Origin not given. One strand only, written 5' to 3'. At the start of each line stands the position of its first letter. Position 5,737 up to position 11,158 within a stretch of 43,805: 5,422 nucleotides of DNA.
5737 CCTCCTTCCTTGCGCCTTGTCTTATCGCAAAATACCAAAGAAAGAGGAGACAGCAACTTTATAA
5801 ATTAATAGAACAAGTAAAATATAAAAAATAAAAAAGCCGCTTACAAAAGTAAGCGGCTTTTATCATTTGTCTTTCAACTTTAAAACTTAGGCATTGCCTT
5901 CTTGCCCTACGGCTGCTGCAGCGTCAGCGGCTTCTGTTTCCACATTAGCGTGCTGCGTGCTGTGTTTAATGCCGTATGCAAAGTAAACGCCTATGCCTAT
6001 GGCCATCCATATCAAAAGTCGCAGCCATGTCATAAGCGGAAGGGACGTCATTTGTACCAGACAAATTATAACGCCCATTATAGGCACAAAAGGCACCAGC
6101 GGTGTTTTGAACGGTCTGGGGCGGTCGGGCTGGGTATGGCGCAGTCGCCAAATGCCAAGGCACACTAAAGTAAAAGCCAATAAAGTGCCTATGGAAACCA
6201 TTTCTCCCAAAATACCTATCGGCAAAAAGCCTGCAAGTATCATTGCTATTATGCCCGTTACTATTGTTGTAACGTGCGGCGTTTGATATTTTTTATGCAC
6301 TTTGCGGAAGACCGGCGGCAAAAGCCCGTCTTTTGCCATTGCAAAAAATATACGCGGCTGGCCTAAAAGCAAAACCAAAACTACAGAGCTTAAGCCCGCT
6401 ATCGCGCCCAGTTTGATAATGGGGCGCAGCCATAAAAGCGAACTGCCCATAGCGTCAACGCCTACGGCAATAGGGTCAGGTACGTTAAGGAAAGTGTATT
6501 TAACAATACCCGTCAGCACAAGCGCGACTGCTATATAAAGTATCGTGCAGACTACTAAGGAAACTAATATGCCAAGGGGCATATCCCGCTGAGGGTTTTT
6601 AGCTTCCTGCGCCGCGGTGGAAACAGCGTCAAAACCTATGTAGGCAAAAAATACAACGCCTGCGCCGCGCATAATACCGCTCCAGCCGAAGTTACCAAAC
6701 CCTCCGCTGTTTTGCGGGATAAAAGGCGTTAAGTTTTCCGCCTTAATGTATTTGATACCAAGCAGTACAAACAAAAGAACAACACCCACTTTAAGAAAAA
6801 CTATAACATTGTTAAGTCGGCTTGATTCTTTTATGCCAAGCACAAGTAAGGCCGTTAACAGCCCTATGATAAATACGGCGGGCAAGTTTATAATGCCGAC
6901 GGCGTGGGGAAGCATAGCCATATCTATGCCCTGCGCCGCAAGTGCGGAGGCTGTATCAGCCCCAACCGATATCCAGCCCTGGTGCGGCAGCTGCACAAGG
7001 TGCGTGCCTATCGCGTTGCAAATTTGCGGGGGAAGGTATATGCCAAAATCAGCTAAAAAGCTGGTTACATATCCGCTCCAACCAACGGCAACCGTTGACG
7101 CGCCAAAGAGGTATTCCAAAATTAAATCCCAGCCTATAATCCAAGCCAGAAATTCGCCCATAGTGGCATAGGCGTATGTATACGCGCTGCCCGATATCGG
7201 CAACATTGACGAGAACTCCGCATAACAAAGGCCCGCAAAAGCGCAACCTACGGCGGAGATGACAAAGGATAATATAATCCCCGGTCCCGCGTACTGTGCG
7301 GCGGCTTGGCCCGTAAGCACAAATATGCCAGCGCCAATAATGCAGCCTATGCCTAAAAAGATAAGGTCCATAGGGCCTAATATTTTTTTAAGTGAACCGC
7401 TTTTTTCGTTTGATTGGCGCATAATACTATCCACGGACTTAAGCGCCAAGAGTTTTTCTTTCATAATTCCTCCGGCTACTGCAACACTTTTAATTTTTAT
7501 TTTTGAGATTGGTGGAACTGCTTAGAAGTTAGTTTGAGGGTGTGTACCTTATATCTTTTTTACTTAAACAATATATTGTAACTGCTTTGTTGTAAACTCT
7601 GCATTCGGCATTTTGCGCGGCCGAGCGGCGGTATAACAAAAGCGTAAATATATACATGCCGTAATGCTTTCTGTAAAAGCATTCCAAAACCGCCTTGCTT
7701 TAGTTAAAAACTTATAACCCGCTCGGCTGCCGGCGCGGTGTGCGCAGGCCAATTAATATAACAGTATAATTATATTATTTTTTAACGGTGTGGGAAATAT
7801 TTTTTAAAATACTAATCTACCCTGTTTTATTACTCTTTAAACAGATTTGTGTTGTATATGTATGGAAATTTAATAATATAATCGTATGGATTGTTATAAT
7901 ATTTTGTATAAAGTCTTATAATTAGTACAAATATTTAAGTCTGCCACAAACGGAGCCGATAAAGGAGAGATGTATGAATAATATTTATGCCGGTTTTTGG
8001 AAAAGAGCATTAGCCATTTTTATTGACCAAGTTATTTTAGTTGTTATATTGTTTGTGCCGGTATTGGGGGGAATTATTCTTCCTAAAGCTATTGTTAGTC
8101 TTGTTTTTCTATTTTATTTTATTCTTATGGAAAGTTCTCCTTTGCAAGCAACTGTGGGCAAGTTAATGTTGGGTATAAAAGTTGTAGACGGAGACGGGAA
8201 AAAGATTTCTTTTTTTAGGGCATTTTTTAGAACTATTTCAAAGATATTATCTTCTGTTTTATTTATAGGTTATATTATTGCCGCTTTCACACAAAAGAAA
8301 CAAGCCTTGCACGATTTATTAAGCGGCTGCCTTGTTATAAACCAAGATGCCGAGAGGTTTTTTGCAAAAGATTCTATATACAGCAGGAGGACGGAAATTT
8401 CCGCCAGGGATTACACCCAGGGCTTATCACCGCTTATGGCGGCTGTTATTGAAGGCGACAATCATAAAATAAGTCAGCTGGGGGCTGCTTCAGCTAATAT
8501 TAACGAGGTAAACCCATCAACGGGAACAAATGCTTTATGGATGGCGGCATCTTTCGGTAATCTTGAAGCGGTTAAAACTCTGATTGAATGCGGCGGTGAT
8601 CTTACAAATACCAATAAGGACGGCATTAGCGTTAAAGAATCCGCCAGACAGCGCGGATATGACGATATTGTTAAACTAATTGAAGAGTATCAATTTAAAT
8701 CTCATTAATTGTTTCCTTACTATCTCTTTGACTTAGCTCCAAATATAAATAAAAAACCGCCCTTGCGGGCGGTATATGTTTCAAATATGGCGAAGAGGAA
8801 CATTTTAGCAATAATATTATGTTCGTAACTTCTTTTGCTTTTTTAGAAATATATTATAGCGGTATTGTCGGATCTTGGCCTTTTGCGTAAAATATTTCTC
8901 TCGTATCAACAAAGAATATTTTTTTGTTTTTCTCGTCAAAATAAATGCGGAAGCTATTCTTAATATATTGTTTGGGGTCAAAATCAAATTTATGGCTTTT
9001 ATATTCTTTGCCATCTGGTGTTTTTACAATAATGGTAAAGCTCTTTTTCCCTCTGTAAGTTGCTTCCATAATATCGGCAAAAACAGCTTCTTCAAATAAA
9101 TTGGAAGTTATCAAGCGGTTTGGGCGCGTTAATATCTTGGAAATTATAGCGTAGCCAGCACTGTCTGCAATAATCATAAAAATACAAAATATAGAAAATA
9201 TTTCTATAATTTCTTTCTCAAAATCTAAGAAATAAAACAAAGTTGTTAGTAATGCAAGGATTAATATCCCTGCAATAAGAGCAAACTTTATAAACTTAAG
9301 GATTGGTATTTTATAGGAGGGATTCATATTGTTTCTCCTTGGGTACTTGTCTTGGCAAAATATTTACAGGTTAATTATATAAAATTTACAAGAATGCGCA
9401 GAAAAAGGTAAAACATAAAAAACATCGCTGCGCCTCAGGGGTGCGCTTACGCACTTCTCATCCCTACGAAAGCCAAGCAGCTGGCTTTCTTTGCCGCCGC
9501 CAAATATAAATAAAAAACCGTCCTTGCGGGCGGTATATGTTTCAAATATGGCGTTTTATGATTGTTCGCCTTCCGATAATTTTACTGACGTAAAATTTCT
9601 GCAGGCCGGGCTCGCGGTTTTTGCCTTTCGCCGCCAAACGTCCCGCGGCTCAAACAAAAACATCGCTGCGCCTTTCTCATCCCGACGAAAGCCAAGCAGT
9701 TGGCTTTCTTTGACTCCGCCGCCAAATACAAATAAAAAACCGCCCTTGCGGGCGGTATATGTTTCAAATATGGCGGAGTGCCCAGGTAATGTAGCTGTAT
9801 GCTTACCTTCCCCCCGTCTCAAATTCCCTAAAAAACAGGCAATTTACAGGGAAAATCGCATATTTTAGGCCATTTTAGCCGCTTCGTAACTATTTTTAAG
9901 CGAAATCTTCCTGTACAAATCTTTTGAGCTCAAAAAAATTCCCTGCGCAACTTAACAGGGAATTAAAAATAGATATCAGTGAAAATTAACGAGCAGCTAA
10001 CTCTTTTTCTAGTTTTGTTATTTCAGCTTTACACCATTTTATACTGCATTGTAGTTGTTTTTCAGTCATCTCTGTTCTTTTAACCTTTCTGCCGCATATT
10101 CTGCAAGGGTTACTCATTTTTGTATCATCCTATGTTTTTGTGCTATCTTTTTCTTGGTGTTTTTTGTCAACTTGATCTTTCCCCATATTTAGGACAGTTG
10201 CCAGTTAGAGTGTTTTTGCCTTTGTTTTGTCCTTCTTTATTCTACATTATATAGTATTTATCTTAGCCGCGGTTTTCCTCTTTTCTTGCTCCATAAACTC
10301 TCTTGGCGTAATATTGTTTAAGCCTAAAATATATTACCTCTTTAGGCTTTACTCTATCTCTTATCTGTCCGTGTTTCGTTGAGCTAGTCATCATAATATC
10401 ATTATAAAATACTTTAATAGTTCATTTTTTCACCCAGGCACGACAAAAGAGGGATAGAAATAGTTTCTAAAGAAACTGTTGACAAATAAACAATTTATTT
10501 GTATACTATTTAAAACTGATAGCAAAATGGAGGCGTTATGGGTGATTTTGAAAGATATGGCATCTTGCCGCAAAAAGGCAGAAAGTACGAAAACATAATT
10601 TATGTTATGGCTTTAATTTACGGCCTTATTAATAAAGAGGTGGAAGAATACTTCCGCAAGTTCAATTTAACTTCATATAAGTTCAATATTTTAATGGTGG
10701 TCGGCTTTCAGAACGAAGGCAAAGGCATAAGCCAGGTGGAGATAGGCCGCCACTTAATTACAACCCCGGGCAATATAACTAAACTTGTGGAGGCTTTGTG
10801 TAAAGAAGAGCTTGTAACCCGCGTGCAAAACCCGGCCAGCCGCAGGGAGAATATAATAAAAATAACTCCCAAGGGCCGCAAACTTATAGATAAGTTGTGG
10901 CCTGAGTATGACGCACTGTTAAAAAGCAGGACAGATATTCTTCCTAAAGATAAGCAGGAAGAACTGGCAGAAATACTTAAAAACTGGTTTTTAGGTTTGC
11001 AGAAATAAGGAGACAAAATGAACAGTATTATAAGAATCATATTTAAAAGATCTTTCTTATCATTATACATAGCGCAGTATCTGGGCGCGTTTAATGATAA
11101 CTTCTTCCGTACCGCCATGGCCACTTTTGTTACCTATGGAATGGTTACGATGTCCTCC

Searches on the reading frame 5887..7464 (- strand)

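Call 67: search_protein_families(library=pfam, proteins=[window:5887-7464:-], max_evalue=0.0001)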
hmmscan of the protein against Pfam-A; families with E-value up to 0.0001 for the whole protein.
window:5887-7464:- (525 aa): 3 families
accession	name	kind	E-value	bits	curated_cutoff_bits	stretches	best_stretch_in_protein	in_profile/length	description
PF13520.12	AA_permease_2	-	9.1e-58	196.6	27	1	29-471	1-403/427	Amino acid permease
PF00324.27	AA_permease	-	9.2e-40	137.1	24.6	1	34-472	2-417/470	Amino acid permease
PF13906.12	AA_permease_C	-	4.7e-15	55.9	27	1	452-502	1-51/51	C-terminus of AA_permease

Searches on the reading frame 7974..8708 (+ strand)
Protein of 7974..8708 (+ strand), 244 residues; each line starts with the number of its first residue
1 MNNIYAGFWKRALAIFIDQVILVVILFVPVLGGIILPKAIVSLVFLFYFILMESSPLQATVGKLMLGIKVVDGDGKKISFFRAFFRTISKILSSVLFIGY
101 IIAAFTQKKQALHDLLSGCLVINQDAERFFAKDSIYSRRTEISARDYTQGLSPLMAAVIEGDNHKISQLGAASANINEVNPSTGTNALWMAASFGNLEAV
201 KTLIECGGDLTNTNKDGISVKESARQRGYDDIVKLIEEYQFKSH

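Call 67: search_protein_families(library=pfam, proteins=[window:7974-8708:+], max_evalue=0.0001)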
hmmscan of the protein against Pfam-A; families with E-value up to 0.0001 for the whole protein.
window:7974-8708:+ (244 aa): 4 families
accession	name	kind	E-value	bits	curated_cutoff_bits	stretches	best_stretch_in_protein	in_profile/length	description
PF06271.18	RDD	-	6.9e-22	78.7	24.1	1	5-118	1-137/137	RDD family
PF12796.13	Ank_2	-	1.4e-16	61.3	27.3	2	154-236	1-79/90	Ankyrin repeats (3 copies)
PF00023.36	Ank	-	9.3e-08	32.4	21.1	0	184-214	2-32/33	Ankyrin repeat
PF13637.12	Ank_4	-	4.4e-05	24.1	22.7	0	173-204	20-50/50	Ankyrin repeats (many copies)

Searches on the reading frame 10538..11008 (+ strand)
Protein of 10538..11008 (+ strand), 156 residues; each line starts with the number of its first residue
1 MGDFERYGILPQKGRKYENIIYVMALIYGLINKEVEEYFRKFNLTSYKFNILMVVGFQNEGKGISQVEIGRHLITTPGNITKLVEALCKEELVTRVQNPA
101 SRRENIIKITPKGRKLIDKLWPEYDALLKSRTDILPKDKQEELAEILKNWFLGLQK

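Call 3: search_protein_families(library=pfam, proteins=[window:10538-11008:+], max_evalue=0.01)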
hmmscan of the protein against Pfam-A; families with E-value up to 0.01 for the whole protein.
window:10538-11008:+ (156 aa): 5 families
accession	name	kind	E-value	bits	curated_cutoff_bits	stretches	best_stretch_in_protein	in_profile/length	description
PF01047.28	MarR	-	3.6e-07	30.4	24.6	1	62-104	16-58/59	MarR family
PF13463.12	HTH_27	-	4.6e-07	30.5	22.2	1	51-113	8-68/68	Winged helix DNA-binding domain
PF22381.2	Staph_reg_Sar_Rot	-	5e-07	30.2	27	1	40-120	8-85/85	Transcriptional regulator SarA/Rot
PF12802.13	MarR_2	-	3e-06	27.7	27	1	48-103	7-60/61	MarR family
PF13601.12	HTH_34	-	0.0053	17.3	27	1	65-117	16-69/80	Winged helix DNA-binding domain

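Call 4: search_protein_families(library=ncbifam, proteins=[window:10538-11008:+], max_evalue=0.01)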
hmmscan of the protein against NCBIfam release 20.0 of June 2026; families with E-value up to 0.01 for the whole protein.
window:10538-11008:+ (156 aa): 12 families
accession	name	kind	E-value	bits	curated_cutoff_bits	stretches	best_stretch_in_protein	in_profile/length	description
TIGR02337.1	HpaR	equivalog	3e-09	36.8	121.2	1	40-149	22-128/130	homoprotocatechuate degradation operon regulator HpaR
NF053777.1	Saro0803TransReg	equivalog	9.6e-09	35.1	200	1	22-131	13-122/140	Saro_0803 family transcriptional regulator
NF045593.1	bilirub_TF_BilQ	equivalog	1.3e-07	31.4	125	1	50-148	31-129/135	bilirubin utilization transcriptional regulator BilQ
NF041230.1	BagL_FevM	exception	2.3e-07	30.9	230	1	43-148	37-139/145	MarR family transcriptional regulator BagL/FevM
NF008565.1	PRK11512.1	equivalog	1.7e-06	28.1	240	1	19-121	10-112/144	multiple antibiotic resistance transcriptional regulator MarR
NF052638.1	TransRegOhrRVib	equivalog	2.1e-05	24.3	200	1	40-119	31-107/141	transcriptional regulator OhrR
NF050133.1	TransRegFabT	equivalog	4.3e-05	23.8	200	1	62-150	42-130/138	fatty acid biosynthesis transcriptional regulator FabT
NF008122.0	PRK10870.1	equivalog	0.0001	22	157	1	49-150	58-158/176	transcriptional repressor MprA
TIGR01889.1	Staph_reg_Sar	paralog_domain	0.00017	21.9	62.6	1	41-128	20-108/109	staphylococcal accessory regulator family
NF052438.1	TransRegRv0880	equivalog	0.00021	21.1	220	1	76-144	61-129/143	Rv0880 family HTH-type transcriptional regulator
NF010349.0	PRK13777.1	equivalog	0.0021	17.5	153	1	26-126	26-123/190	HTH-type transcriptional regulator Hpr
TIGR04472.1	reg_rSAM_mob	hypoth_equivalog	0.0032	17.5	240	1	51-141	36-119/141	radical SAM mobile pair system MarR family transcriptional regulator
